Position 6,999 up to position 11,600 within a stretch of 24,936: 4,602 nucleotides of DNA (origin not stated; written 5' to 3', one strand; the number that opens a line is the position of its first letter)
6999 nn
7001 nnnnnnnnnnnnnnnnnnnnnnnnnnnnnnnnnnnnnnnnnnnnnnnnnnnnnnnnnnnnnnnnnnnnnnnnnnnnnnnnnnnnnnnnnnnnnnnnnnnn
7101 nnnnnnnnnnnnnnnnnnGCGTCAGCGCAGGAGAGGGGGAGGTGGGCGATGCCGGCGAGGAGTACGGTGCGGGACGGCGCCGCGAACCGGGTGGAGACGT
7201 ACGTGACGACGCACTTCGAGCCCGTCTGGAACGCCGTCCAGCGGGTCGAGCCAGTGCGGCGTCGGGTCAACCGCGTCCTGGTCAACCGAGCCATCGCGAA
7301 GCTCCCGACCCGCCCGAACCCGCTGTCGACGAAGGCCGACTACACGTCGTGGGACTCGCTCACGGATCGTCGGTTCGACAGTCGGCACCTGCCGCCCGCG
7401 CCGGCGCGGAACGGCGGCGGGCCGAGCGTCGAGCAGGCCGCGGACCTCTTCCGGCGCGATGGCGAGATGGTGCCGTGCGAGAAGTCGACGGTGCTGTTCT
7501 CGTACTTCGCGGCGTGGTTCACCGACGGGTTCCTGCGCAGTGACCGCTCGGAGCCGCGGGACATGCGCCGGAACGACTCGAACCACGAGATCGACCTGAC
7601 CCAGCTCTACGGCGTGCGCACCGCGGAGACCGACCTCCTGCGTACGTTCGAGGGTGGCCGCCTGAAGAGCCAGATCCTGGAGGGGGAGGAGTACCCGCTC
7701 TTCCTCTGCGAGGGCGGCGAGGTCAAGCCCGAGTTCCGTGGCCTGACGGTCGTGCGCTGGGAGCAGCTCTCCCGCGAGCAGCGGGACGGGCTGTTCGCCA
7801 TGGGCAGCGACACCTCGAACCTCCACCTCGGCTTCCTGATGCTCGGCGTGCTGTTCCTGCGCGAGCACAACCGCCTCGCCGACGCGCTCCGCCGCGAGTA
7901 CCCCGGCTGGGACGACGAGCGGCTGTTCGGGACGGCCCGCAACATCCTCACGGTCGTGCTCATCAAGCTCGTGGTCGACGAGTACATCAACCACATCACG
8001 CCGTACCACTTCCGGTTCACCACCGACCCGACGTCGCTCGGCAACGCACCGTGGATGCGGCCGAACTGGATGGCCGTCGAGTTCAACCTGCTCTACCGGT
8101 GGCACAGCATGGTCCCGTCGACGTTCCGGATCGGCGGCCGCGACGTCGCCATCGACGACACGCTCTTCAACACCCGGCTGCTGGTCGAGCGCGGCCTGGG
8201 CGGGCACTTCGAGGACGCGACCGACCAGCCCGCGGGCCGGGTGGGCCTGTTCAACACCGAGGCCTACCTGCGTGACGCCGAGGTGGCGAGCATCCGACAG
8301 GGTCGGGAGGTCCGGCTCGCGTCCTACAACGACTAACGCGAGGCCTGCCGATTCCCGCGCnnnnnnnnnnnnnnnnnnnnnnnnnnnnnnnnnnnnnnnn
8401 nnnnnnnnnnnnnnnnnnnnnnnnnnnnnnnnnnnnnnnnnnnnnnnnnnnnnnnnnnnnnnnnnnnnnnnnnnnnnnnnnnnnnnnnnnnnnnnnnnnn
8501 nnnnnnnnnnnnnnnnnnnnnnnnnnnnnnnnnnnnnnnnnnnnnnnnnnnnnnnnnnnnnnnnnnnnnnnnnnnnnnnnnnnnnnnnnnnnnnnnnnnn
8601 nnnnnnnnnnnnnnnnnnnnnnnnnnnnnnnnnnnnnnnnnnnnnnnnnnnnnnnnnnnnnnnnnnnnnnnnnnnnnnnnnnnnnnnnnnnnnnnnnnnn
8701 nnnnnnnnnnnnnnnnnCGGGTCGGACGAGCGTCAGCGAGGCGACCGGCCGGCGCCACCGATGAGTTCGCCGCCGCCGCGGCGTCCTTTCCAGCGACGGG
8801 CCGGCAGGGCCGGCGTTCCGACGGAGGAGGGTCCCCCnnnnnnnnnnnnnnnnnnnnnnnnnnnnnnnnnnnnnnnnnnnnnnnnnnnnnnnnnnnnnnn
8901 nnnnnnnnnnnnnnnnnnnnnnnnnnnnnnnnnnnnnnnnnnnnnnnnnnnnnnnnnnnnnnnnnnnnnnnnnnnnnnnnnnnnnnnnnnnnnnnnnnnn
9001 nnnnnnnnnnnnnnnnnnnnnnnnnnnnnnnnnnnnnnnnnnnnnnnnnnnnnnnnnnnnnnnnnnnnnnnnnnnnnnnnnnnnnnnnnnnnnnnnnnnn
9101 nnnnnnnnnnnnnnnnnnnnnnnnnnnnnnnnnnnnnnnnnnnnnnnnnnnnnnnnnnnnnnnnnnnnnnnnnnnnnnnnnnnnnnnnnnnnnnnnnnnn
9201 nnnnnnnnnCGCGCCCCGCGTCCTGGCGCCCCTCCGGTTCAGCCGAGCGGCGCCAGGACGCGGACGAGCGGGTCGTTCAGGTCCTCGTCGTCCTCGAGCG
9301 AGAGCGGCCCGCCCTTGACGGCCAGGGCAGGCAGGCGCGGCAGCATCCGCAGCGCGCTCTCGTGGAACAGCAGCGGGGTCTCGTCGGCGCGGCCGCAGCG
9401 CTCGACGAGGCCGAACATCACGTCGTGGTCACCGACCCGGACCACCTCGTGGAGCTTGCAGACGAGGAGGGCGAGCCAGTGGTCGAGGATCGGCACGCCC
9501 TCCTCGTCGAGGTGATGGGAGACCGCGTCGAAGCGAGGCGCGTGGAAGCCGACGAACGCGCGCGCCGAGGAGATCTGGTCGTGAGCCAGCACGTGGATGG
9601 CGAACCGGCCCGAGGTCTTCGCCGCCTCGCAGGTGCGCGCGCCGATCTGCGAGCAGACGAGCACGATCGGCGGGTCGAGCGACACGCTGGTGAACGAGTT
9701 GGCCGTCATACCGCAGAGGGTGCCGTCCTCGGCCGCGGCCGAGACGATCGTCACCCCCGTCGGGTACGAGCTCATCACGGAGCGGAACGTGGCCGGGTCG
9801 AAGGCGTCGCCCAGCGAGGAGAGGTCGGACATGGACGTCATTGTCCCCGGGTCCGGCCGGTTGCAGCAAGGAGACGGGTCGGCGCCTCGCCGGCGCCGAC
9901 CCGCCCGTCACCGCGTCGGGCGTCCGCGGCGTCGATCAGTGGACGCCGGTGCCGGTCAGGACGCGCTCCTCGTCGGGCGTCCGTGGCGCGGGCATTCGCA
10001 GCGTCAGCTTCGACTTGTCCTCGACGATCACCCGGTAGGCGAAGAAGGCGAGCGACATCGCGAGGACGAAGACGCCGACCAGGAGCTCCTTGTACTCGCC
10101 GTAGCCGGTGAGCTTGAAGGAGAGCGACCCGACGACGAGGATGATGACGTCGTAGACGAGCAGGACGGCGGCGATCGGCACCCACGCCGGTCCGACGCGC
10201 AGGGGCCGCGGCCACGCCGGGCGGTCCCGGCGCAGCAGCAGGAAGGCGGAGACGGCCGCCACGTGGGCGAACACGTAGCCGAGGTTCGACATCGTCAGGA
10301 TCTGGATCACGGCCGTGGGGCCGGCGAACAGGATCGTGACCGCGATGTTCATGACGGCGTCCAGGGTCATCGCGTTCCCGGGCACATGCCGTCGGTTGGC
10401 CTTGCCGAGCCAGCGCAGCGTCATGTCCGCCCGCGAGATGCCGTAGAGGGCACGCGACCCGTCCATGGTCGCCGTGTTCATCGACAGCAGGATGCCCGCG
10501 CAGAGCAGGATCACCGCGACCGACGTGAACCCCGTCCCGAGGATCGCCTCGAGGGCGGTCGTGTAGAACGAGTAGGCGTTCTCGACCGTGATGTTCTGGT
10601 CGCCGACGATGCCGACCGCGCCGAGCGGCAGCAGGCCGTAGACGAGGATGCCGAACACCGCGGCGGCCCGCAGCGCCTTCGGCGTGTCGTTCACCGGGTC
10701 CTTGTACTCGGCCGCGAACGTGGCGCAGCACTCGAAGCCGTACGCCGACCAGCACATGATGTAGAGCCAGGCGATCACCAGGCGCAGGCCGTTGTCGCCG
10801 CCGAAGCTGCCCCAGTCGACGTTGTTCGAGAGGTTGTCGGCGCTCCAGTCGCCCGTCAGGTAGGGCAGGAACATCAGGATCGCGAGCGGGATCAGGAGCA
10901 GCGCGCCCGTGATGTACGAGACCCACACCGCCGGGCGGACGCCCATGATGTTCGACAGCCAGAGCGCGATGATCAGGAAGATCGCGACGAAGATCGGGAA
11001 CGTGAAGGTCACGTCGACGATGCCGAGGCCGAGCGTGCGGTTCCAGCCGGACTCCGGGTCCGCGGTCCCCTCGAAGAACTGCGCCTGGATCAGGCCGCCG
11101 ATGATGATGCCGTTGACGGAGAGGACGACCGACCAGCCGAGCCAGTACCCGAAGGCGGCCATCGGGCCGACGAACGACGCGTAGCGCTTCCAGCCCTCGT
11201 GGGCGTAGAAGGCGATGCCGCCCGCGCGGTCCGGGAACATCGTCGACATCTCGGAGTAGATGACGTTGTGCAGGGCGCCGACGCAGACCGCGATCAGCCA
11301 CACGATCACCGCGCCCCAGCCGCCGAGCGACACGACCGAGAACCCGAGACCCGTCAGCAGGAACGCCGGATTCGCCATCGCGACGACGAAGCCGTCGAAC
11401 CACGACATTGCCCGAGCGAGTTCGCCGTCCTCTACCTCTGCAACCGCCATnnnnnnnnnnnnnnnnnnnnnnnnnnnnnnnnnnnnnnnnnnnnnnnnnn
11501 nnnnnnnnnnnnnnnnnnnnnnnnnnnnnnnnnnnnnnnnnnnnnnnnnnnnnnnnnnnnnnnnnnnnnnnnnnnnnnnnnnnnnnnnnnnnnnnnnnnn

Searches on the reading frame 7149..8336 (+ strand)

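Call 7: search_protein_families(library=pfam, proteins=[window:7149-8336:+])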
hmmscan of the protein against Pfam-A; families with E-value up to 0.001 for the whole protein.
window:7149-8336:+ (395 aa): 1 family
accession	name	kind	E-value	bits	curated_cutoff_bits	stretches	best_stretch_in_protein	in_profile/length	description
PF03098.20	An_peroxidase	-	1.9e-28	99.8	25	1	139-375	145-379/530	Animal haem peroxidase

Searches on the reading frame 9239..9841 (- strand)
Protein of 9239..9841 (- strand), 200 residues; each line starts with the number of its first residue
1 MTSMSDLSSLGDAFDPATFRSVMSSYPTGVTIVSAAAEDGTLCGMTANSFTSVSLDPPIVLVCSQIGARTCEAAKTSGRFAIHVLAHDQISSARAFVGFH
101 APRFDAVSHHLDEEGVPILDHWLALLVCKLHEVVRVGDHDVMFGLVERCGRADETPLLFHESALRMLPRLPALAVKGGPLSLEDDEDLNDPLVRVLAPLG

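Call 8: search_protein_families(library=pfam, proteins=[window:9239-9841:-])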
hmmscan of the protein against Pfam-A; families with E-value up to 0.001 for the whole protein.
window:9239-9841:- (200 aa): 1 family
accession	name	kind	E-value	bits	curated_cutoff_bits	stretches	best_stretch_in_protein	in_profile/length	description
PF01613.24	Flavin_Reduct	-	2.4e-34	119.1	27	1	23-165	1-150/153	Flavin reductase like domain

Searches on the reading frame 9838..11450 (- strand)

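Call 7: search_protein_families(library=pfam, proteins=[window:9838-11403:-, window:9936-11450:-])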
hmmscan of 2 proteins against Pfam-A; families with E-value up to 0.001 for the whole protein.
window:9838-11403:- (521 aa): 0 families

window:9936-11450:- (504 aa): 2 families
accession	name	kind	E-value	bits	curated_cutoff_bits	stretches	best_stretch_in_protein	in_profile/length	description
PF13520.12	AA_permease_2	-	3.9e-44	151.7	27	1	17-433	3-401/427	Amino acid permease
PF00324.27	AA_permease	-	4.6e-26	92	24.6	1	22-479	4-460/470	Amino acid permease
